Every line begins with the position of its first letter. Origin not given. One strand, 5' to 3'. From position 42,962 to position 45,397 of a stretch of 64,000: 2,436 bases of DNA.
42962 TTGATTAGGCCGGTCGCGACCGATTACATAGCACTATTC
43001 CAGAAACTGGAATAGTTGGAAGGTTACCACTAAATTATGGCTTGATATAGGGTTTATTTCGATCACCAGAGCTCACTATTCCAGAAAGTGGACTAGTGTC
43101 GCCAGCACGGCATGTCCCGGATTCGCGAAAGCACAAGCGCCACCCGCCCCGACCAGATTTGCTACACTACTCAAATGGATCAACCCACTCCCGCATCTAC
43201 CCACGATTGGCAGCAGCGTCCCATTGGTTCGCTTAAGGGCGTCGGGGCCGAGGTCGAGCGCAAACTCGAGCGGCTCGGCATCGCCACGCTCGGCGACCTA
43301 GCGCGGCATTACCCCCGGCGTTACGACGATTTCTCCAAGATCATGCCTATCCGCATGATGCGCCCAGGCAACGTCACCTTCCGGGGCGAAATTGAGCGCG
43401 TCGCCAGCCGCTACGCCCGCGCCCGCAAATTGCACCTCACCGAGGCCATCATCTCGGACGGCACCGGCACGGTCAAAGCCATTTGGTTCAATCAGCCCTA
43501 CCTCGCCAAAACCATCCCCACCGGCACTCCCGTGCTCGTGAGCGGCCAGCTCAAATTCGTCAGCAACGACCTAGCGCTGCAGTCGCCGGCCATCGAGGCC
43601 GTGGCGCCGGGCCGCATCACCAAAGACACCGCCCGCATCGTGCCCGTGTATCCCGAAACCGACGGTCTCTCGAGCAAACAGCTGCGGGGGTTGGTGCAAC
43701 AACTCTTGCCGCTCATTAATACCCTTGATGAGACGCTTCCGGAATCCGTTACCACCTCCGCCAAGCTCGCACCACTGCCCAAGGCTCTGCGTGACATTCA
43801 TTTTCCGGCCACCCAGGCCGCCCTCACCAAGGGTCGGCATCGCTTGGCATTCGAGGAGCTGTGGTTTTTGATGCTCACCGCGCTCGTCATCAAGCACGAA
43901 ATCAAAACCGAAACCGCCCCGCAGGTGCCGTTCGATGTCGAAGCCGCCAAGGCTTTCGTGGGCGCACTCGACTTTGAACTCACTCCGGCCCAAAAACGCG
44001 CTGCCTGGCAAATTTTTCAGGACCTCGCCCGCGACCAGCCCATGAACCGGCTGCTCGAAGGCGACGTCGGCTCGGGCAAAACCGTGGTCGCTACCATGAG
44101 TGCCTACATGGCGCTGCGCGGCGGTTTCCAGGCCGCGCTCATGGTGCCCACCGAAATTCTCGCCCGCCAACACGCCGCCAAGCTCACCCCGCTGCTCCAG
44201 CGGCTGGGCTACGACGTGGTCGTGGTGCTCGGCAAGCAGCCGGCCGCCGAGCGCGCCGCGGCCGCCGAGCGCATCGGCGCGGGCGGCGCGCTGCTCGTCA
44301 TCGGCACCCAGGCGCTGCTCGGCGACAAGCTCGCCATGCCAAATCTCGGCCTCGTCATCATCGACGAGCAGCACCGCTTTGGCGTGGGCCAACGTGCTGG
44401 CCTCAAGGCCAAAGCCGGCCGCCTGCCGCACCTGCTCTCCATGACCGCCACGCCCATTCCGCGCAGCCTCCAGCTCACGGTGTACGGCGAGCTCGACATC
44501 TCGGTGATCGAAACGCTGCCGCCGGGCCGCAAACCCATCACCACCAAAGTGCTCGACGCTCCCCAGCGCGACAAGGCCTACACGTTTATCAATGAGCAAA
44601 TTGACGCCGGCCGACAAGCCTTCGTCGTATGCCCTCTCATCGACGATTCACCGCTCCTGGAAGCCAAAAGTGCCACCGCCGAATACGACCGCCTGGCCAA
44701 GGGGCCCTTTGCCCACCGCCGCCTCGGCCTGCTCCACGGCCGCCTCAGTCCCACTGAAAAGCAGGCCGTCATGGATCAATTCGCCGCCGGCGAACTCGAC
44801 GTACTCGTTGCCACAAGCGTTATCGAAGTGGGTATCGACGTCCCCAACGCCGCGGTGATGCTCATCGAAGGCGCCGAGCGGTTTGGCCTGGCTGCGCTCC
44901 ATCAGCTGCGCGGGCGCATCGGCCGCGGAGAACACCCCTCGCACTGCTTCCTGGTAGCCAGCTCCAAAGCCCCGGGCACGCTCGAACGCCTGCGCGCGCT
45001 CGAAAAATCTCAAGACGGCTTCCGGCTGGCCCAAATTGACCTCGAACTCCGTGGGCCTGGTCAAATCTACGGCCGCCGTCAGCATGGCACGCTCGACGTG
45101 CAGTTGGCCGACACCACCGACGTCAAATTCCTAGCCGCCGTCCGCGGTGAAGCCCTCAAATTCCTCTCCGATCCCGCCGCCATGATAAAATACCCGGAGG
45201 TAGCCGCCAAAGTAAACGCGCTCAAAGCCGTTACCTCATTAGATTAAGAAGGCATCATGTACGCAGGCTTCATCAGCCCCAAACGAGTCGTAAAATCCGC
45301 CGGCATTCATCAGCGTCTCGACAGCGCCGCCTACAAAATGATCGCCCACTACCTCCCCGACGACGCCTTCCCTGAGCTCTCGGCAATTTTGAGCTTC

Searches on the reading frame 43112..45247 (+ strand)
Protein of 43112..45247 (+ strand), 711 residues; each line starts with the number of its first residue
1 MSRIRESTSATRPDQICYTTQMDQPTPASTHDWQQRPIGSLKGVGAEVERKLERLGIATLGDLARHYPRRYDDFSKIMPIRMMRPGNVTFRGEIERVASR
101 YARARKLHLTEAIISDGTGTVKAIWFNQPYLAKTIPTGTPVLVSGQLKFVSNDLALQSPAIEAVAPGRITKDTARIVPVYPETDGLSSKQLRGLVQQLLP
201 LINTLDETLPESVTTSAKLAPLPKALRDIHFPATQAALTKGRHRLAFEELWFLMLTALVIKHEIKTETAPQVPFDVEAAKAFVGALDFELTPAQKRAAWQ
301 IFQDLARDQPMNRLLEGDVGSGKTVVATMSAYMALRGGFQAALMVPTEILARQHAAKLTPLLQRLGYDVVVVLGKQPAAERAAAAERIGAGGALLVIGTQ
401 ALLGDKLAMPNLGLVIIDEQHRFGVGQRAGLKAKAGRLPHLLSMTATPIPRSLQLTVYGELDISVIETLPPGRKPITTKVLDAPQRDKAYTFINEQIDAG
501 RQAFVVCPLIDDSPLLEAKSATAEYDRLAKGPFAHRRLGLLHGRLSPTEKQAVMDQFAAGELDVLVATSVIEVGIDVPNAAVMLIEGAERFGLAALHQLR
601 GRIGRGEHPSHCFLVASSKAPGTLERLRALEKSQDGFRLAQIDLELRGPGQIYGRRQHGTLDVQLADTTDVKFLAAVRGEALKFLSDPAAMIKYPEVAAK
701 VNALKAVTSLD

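Call 76: search_protein_families(library=pfam, proteins=[window:43112-45247:+], max_evalue=0.001)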
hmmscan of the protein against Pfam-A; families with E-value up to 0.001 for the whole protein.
window:43112-45247:+ (711 aa): 7 families
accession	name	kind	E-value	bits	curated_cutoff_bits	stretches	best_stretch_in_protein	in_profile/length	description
PF17191.10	RecG_wedge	-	2.2e-25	89.6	23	1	39-200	3-160/162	RecG wedge domain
PF00270.35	DEAD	-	1.5e-19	70.8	26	1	293-453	3-164/167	DEAD/DEAH box helicase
PF00271.37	Helicase_C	-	7.6e-18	65.2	23.5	1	498-605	13-108/110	Helicase conserved C-terminal domain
PF04851.21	ResIII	-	1.1e-07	32.3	22.5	1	288-448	2-162/164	Type III restriction enzyme, res subunit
PF19833.4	RecG_dom3_C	-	3.4e-07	30.6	26.8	1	634-698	2-67/87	ATP-dependent DNA helicase RecG, domain 3, C-terminal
PF01336.31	tRNA_anti-codon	-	8.9e-06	26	27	1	88-157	1-68/75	OB-fold nucleic acid binding domain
PF07517.20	SecA_DEAD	-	0.00018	21.3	24.6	1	314-384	94-164/290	SecA DEAD-like domain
